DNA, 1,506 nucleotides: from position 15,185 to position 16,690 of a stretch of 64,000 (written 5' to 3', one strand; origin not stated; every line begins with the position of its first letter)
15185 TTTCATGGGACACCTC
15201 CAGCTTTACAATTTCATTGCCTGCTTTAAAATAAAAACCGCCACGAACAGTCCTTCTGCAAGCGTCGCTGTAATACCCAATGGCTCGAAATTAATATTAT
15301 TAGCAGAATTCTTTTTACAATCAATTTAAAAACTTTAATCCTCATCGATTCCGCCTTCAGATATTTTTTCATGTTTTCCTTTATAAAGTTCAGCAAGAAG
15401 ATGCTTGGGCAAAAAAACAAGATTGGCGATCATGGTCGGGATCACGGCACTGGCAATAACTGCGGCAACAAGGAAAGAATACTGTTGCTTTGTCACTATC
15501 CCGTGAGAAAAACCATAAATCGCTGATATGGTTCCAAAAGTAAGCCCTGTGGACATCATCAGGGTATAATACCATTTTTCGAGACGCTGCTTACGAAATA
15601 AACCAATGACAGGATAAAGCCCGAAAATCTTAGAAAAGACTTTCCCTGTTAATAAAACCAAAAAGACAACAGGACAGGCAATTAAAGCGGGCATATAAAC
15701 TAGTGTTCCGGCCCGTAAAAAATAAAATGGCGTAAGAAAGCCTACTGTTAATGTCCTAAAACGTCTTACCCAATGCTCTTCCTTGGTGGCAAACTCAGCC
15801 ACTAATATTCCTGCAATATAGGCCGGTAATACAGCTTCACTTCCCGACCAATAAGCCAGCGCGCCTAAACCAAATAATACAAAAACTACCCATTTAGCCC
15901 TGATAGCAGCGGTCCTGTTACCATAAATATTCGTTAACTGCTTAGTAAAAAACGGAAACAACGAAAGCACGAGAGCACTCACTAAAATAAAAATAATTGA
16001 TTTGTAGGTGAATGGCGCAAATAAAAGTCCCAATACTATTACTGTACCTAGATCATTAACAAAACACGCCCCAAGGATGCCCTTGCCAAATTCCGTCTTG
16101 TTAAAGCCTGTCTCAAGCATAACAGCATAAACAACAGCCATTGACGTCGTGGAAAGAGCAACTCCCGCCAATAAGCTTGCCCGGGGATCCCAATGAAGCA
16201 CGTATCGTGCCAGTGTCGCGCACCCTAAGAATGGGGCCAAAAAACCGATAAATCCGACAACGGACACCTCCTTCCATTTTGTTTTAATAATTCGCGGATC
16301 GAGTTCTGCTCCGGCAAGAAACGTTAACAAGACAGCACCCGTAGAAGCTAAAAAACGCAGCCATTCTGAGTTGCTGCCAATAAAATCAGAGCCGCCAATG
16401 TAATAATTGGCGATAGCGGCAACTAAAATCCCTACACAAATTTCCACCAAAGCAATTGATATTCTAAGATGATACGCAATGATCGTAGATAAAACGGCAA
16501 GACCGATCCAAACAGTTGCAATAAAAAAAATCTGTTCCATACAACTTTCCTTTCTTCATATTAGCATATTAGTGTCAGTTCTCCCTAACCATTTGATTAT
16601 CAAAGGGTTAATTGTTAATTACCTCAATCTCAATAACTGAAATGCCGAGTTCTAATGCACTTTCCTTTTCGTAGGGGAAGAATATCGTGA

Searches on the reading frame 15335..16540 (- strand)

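Call 72: search_protein_families(library=pfam, proteins=[window:15335-16540:-], max_evalue=0.001)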
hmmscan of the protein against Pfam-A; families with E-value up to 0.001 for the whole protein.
window:15335-16540:- (401 aa): 1 family
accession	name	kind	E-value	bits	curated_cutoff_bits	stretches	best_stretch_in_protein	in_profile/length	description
PF00999.27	Na_H_Exchanger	-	2.2e-31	109.5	26.2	1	14-372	3-370/375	Sodium/hydrogen exchanger, transmembrane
